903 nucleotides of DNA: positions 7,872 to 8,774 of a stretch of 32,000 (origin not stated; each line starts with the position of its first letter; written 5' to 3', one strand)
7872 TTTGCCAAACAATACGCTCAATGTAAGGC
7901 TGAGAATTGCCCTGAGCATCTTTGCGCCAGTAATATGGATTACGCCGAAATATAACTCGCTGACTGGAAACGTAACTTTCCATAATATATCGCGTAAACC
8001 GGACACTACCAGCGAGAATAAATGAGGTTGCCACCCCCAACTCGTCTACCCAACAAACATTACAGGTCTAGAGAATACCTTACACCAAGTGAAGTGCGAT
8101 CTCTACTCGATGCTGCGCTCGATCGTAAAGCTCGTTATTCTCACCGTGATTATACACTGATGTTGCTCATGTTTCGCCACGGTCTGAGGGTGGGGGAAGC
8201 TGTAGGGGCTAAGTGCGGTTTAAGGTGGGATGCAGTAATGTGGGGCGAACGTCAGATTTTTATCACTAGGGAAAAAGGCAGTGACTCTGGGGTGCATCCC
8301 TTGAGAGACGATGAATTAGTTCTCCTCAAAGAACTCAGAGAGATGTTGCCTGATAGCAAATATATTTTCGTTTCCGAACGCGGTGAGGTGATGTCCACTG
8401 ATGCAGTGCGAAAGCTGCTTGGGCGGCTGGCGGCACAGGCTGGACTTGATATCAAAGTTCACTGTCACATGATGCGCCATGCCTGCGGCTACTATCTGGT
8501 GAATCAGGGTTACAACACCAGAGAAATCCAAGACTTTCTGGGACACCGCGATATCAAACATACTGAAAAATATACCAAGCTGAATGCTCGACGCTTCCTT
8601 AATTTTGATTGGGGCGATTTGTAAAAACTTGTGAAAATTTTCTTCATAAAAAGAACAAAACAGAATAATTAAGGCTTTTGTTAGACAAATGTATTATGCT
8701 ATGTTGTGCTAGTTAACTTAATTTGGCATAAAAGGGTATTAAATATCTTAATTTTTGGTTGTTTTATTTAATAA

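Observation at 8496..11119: Duplicated recombinase 3' end: two 'recombinase tail then AT-rich cargo gene' modules in tandem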

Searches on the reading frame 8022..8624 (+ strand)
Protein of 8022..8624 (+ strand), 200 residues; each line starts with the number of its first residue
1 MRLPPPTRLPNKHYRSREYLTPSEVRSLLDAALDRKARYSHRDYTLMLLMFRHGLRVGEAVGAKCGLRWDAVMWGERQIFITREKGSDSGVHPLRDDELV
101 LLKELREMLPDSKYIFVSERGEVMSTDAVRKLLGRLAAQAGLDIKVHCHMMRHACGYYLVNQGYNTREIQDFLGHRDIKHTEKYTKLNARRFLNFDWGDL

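Call 7: search_protein_families(library=pfam, proteins=[window:8022-8624:+], max_evalue=0.01)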
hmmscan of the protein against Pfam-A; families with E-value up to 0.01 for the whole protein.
window:8022-8624:+ (200 aa): 1 family
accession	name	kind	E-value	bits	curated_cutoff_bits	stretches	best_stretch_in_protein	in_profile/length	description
PF00589.27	Phage_integrase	-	5.4e-36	124.4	27.1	1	19-189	2-170/172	Phage integrase family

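Call 8: search_protein_families(library=padloc, proteins=[window:8022-8624:+], max_evalue=0.01)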
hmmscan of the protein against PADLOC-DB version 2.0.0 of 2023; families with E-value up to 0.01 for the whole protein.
window:8022-8624:+ (200 aa): 0 families

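Call 9: find_encoding_contigs(protein=window:8022-8624:+, flank=10000, max_places=10)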
Protein window:8022-8624:+ (200 aa): no gene with exactly this product is on record in the collection.

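Call 10: search_protein_families(library=ncbifam, proteins=[window:8022-8624:+], max_evalue=0.01)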
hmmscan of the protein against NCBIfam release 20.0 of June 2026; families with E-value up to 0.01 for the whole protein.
window:8022-8624:+ (200 aa): 11 families
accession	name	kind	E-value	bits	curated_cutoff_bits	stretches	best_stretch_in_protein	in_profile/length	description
NF007370.0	PRK09870.1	subfamily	1.9e-37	128.8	221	1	13-193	6-185/200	tyrosine-type DNA invertase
NF007371.0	PRK09871.1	subfamily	5.3e-34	117.5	222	1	16-193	3-180/198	tyrosine-type DNA invertase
NF040815.2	recomb_XerA_Arch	equivalog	1.9e-27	96.5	220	1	10-190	87-257/263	site-specific tyrosine recombinase/integron integrase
TIGR02225.1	recomb_XerD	equivalog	1.4e-26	93.5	329.6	1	10-191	94-278/290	site-specific tyrosine recombinase XerD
TIGR02224.1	recomb_XerC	equivalog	5e-24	85.2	335.15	1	19-191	106-281/295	tyrosine recombinase XerC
NF001399.0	PRK00283.1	subfamily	7.8e-22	77.9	279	1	10-191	104-287/300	tyrosine recombinase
NF002331.0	PRK01287.1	subfamily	3e-18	65.9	371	1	16-189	138-314/365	site-specific tyrosine recombinase XerC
TIGR02249.1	integrase_gron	subfamily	2.4e-13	50.1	265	1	125-188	238-301/315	integron integrase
NF003462.0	PRK05084.1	equivalog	3.4e-09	35.9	267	1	38-189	192-346/360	tyrosine recombinase XerS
NF011946.0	PRK15417.1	equivalog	3.1e-07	29.9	435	1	124-187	252-315/337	integron integrase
NF040693.1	recomb_GmtY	equivalog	8.2e-07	28.6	340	1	104-190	342-435/441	gamma-mobile-trio recombinase GmtY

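Call 11: find_homologous_proteins(query=window:8022-8624:+, max_evalue=1e-10)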
Query window:8022-8624:+ (200 aa): 1144 proteins with E <= 1e-10 among 1431 candidates; the best 120 are listed.
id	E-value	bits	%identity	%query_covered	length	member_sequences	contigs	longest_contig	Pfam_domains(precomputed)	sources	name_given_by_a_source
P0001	6.1e-130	449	98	100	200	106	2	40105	PF00589.28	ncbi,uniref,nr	ncbi:tyrosine-type recombinase/integrase [Nostoc sp. ATCC 53789]|uniref:tyrosine-type recombinase/in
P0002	1.9e-127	441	96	100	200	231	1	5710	PF00589.28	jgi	jgi:site-specific recombinase XerD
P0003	7.8e-114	397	87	100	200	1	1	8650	PF00589.28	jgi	jgi:type 1 fimbriae regulatory protein FimB/type 1 fimbriae regulatory protein FimE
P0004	8.3e-114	397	85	100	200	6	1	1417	PF00589.28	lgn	-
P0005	5.8e-113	394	85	100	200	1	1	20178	PF00589.28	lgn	-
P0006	5.8e-113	394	85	100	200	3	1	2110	PF00589.28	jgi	jgi:integrase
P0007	6.6e-113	394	85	100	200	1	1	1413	PF00589.28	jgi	jgi:type 1 fimbriae regulatory protein FimB/type 1 fimbriae regulatory protein FimE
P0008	2.1e-112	392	85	100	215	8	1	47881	PF00589.28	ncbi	-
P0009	4.1e-112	391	84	100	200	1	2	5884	PF00589.28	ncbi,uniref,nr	ncbi:tyrosine-type recombinase/integrase [Nostoc sp. UCD121]|uniref:tyrosine-type recombinase/integr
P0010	2.2e-111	389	84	100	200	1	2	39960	PF00589.28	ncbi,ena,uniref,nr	ncbi:MAG: tyrosine-type recombinase/integrase [Nostoc sp. NMS7]|uniref:tyrosine-type recombinase/int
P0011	4.4e-111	388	84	100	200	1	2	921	PF00589.28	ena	-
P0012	4.9e-111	387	85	100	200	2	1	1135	PF00589.28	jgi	-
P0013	5.8e-111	387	84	100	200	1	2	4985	PF00589.28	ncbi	ncbi:tyrosine-type recombinase/integrase [Nostoc sp.]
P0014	2.1e-95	336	74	99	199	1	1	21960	PF00589.28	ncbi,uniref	ncbi:tyrosine-type recombinase/integrase [Tolypothrix sp. VBCCA 56010]|uniref:tyrosine-type recombin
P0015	6.6e-69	250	72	76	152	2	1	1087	PF00589.28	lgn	-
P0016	2.3e-66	242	60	95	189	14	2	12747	PF00589.28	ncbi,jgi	jgi:type 1 fimbriae regulatory protein FimB/type 1 fimbriae regulatory protein FimE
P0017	5.1e-66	241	60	96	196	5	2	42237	PF00589.28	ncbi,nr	ncbi:tyrosine-type recombinase/integrase [Dulcicalothrix desertica]|nr:tyrosine-type recombinase/int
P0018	6.8e-66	240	59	97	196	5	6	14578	PF00589.28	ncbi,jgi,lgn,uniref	ncbi:tyrosine-type recombinase/integrase [Scytonema sp. PCC 10023]|uniref:tyrosine-type recombinase/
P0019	1.5e-64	236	57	96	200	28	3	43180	PF00589.28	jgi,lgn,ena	jgi:type 1 fimbriae regulatory protein FimB/type 1 fimbriae regulatory protein FimE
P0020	2.2e-64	235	58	97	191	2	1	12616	PF00589.28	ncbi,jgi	jgi:type 1 fimbriae regulatory protein FimB/type 1 fimbriae regulatory protein FimE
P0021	3.2e-64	235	58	96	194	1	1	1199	PF00589.28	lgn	-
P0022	6.0e-64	234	57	96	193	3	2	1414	PF00589.28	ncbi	-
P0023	7.2e-64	233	58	97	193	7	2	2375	PF00589.28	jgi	jgi:integrase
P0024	7.8e-64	233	58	96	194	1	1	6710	PF00589.28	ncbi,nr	ncbi:tyrosine-type recombinase/integrase [Halotia wernerae UHCC 0503]|nr:tyrosine-type recombinase/i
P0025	1.2e-63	233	57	96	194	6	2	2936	PF00589.28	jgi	-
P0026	1.9e-63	232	57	97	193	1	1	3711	PF00589.28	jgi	jgi:integrase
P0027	2.8e-62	228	56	97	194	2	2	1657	PF00589.28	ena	-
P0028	5.4e-62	227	57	97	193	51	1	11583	PF00589.28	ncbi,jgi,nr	ncbi:MAG: tyrosine-type recombinase/integrase [Calothrix sp. FI2-JRJ7]|jgi:type 1 fimbriae regulator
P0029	1.4e-61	226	94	54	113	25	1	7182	PF00589.28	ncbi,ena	-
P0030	3.0e-59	218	56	96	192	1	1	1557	PF00589.28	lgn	-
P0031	2.9e-58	215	58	96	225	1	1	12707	PF00589.28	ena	-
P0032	1.1e-57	213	54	99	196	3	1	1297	PF00589.28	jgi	jgi:integrase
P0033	4.8e-56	208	53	97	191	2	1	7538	PF00589.28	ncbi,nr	ncbi:MAG: tyrosine-type recombinase/integrase [Cyanobacteria bacterium Co-bin13]|nr:tyrosine-type re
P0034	1.1e-55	207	51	96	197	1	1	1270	PF00589.28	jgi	jgi:integrase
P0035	2.5e-55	206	54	96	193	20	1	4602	PF00589.28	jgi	-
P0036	2.7e-55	206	89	53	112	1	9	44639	PF00589.28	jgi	jgi:integrase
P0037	6.1e-55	204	53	95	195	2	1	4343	PF00589.28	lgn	-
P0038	8.6e-55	204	52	95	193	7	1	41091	PF00589.28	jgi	-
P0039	2.3e-54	202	56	94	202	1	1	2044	PF00589.28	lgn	-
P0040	3.8e-54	202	54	96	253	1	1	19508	PF00589.28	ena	-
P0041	5.4e-54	201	52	99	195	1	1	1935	PF00589.28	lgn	-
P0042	5.6e-54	201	52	95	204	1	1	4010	PF00589.28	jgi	jgi:integrase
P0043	6.5e-54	201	55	96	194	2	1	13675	PF00589.28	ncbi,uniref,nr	ncbi:tyrosine-type recombinase/integrase [Trichocoleus sp. FACHB-262]|uniref:tyrosine-type recombina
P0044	6.6e-54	201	55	96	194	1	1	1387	PF00589.28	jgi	jgi:integrase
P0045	7.9e-54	201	53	95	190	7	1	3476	PF00589.28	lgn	-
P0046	1.7e-53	200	54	96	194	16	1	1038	PF00589.28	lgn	-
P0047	2.1e-53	199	50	95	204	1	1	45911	PF00589.28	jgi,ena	jgi:integrase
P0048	2.3e-53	199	53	97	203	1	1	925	PF00589.28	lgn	-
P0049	8.6e-53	197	51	95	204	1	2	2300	PF00589.28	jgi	jgi:integrase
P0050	8.8e-53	197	54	95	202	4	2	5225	PF00589.28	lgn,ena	-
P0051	9.1e-53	197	51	96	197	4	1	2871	PF00589.28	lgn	-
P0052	1.1e-52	197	49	97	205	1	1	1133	PF00589.28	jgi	jgi:integrase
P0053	1.4e-52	197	52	95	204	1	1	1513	PF00589.28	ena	-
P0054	1.5e-52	197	49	97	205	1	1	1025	PF00589.28,PF11917.14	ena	-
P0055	1.7e-52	196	47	99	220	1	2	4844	PF00589.28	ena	-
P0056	2.1e-52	196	51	95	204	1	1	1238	PF00589.28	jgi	jgi:integrase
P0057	2.3e-52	196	49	98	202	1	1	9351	PF00589.28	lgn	-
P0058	4.5e-52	195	50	95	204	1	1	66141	PF00589.28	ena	-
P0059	4.9e-52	195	51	95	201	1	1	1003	PF00589.28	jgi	jgi:type 1 fimbriae regulatory protein FimB/type 1 fimbriae regulatory protein FimE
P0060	5.1e-52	195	54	94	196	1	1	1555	PF00589.28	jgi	jgi:type 1 fimbriae regulatory protein FimB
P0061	5.2e-52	195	51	95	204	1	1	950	PF00589.28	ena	-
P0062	6.4e-52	194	51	96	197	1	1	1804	PF00589.28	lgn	-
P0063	7.6e-52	194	50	97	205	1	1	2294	PF00589.28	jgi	jgi:integrase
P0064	8.0e-52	194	50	94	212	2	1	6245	PF00589.28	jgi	jgi:integrase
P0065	9.4e-52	194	47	95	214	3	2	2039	PF00589.28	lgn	-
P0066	1.0e-51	194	50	95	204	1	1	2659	PF00589.28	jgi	jgi:type 1 fimbriae regulatory protein FimB/type 1 fimbriae regulatory protein FimE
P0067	1.7e-51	193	49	95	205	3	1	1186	PF00589.28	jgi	jgi:integrase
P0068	2.1e-51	193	53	96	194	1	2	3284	PF00589.28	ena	-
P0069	2.7e-51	192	49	95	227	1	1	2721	PF00589.28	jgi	jgi:integrase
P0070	3.2e-51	192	49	95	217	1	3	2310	PF00589.28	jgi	jgi:integrase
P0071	3.3e-51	192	50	95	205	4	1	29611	PF00589.28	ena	-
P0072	3.8e-51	192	50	95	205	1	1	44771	PF00589.28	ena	-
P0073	4.1e-51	192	49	97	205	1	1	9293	PF00589.28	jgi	jgi:integrase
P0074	4.5e-51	192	51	96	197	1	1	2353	PF00589.28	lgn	-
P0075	4.8e-51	192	49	97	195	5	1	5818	PF00589.28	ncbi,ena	-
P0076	6.5e-51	191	51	95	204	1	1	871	PF00589.28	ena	-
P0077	7.9e-51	191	50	95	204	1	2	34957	PF00589.28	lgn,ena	-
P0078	8.4e-51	191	48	97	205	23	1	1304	PF00589.28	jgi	jgi:integrase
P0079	8.6e-51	191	50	95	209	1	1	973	PF00589.28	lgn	-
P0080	1.1e-50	190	49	95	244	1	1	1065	PF00589.28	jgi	jgi:integrase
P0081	1.2e-50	190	49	97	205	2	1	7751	PF00589.28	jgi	jgi:integrase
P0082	1.4e-50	190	50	95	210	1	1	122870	PF00589.28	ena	-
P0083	1.5e-50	190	49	95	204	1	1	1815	PF00589.28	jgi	jgi:integrase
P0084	1.8e-50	190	48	95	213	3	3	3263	PF00589.28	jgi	jgi:integrase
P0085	1.9e-50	190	49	95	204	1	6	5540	PF00589.28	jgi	jgi:integrase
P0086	2.0e-50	190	50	95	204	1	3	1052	PF00589.28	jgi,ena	jgi:integrase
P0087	2.0e-50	190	50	96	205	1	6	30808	PF00589.28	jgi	jgi:integrase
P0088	2.1e-50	190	49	95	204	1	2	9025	PF00589.28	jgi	jgi:integrase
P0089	2.1e-50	190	50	95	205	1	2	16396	PF00589.28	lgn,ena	-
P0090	2.3e-50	189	48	100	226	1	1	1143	PF00589.28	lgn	-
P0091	2.3e-50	189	51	95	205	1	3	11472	PF00589.28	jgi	jgi:integrase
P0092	2.4e-50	189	50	95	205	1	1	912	PF00589.28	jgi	jgi:integrase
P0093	2.5e-50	189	48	96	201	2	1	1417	PF00589.28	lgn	-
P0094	2.7e-50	189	49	94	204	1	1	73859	PF00589.28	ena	-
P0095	3.0e-50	189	49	95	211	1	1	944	PF00589.28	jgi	jgi:type 1 fimbriae regulatory protein FimB/type 1 fimbriae regulatory protein FimE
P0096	3.2e-50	189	49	95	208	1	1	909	PF00589.28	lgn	-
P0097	3.5e-50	189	49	95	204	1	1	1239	PF00589.28,PF11917.14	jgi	jgi:integrase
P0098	3.6e-50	189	49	95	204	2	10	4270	PF00589.28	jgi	jgi:integrase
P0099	3.7e-50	189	49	94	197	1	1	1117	PF00589.28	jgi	jgi:integrase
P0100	3.8e-50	189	49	95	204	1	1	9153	PF00589.28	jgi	jgi:integrase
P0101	4.5e-50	188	49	95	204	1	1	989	PF00589.28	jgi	jgi:integrase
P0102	4.6e-50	188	49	95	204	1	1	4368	PF00589.28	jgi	jgi:integrase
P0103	5.2e-50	188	50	95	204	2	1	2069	PF00589.28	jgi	jgi:integrase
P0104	5.4e-50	188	48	95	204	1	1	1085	PF00589.28,PF11917.14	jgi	jgi:type 1 fimbriae regulatory protein FimB/type 1 fimbriae regulatory protein FimE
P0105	5.6e-50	188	49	95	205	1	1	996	PF00589.28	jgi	jgi:integrase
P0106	6.2e-50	188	50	97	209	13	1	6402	PF00589.28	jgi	jgi:integrase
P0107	6.8e-50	188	50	97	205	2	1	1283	PF00589.28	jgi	jgi:integrase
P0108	6.9e-50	188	52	98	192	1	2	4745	PF00589.28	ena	-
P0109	7.1e-50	188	48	95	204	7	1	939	PF00589.28,PF11917.14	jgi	-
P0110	7.1e-50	188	50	95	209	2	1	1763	PF00589.28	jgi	jgi:integrase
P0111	7.9e-50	188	49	97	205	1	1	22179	PF00589.28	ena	-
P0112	8.4e-50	188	50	95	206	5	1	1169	PF00589.28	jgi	jgi:site-specific recombinase XerD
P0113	8.4e-50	188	50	95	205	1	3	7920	PF00589.28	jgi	jgi:integrase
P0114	8.7e-50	188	49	98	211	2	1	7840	PF00589.28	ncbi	-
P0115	9.4e-50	187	49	95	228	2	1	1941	PF00589.28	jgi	jgi:integrase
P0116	9.5e-50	187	48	97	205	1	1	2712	PF00589.28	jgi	jgi:integrase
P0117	9.6e-50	187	49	95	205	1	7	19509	PF00589.28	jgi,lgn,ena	-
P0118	9.9e-50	187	48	95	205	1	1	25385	PF00589.28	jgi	jgi:integrase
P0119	1.0e-49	187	52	98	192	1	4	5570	PF00589.28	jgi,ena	-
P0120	1.0e-49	187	50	95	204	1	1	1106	PF00589.28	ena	-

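Call 13: find_encoding_contigs(protein=P0001, flank=10000, max_places=6)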
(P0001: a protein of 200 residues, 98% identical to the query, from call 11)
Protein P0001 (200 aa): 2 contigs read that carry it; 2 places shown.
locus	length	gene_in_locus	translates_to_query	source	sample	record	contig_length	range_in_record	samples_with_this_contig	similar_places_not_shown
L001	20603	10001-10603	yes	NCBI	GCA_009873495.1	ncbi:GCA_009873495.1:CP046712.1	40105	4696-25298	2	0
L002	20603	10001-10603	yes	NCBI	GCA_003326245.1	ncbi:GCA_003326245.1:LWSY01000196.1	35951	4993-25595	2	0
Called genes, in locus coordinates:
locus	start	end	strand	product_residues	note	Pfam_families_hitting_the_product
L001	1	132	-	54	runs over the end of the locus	-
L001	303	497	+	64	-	-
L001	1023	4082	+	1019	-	PF08706:D5_N, PF19263:DUF5906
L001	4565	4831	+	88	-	-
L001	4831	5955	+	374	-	PF01076:Mob_Pre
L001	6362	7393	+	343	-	-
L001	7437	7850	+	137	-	-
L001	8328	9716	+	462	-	PF13576:Pentapeptide_3 (faint), PF00805:Pentapeptide, PF13599:Pentapeptide_4 (weak), PF00805:Pentapeptide (weak), PF07885:Ion_trans_2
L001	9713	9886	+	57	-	-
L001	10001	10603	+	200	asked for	PF00589:Phage_integrase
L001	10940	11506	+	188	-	-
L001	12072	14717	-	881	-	PF00560:LRR_1 (faint), PF23598:LRR_14, PF13855:LRR_8 (weak), PF23598:LRR_14 (weak), PF00071:Ras, PF08477:Roc, PF16095:COR-A, PF25497:COR-B, +1 more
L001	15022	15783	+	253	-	PF00142:Fer4_NifH, PF01656:CbiA, PF06564:CBP_BcsQ (weak), PF09140:MipZ (weak), PF10609:ParA, PF13614:AAA_31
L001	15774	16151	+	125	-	-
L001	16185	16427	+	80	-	-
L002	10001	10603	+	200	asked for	PF00589:Phage_integrase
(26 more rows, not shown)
